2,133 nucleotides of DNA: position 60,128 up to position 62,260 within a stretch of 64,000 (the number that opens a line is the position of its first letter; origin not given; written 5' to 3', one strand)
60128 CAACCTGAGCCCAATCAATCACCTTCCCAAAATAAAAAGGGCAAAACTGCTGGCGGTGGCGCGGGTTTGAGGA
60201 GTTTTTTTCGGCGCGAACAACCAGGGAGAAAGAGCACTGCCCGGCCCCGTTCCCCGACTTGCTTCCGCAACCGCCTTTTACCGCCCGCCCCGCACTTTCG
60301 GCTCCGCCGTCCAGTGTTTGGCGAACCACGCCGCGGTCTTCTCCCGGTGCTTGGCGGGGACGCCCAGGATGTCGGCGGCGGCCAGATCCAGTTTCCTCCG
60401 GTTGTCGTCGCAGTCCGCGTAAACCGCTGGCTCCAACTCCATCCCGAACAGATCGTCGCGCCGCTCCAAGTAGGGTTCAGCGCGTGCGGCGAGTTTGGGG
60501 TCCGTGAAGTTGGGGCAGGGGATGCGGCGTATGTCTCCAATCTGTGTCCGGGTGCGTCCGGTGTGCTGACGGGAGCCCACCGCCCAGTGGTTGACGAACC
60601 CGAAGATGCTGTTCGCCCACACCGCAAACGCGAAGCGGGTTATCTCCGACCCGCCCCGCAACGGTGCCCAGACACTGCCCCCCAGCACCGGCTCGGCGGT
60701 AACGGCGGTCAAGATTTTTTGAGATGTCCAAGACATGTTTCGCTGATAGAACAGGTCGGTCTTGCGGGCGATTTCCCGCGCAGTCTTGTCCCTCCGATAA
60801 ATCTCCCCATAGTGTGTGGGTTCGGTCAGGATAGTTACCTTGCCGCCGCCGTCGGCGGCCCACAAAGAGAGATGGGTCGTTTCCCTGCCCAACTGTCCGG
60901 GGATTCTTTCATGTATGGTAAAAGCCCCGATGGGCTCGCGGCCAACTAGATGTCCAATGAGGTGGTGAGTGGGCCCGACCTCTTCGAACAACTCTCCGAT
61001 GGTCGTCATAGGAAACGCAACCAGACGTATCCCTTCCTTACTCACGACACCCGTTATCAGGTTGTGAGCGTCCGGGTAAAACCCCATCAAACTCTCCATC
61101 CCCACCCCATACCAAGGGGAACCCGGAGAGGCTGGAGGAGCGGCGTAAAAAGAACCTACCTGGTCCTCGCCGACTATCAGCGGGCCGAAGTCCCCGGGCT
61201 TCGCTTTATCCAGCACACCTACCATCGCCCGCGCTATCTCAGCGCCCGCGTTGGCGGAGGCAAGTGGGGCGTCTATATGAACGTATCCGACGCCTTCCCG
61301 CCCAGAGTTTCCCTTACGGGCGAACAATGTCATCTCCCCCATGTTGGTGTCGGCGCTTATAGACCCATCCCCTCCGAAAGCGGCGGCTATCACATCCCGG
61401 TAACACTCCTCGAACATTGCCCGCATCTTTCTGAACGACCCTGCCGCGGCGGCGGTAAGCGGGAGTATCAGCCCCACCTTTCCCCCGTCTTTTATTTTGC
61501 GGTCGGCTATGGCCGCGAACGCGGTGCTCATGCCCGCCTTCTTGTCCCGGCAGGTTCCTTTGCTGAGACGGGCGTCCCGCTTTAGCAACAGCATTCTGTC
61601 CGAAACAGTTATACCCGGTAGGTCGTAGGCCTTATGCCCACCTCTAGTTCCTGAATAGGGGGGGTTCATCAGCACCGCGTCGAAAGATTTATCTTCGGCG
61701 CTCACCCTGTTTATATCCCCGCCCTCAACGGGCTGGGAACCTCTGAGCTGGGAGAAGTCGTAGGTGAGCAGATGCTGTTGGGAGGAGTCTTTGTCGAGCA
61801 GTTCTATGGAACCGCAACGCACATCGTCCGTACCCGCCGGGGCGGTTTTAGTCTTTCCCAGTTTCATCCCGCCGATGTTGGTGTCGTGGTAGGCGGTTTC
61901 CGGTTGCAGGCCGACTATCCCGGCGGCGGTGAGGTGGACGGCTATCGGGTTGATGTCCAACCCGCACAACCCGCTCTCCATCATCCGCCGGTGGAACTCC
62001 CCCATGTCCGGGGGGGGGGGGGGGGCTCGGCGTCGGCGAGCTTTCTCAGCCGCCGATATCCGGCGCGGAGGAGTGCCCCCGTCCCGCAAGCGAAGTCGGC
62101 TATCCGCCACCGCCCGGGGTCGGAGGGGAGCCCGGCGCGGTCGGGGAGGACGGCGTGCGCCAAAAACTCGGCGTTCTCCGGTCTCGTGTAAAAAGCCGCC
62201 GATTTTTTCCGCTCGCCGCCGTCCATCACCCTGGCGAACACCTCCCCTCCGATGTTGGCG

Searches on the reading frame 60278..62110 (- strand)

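Call 51: search_protein_families(library=pfam, max_evalue=0.001, proteins=[window:60278-62110:-])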
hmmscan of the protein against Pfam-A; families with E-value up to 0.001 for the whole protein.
window:60278-62110:- (610 aa): 1 family
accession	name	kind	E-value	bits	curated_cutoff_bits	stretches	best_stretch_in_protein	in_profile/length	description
PF07669.17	Eco57I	-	8.1e-08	33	25.3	1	48-235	3-156/171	Eco57I restriction-modification methylase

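Call 52: search_protein_families(library=padloc, max_evalue=0.001, proteins=[window:60278-62110:-])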
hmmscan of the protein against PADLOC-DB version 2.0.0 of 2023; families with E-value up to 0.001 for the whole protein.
window:60278-62110:- (610 aa): 0 families
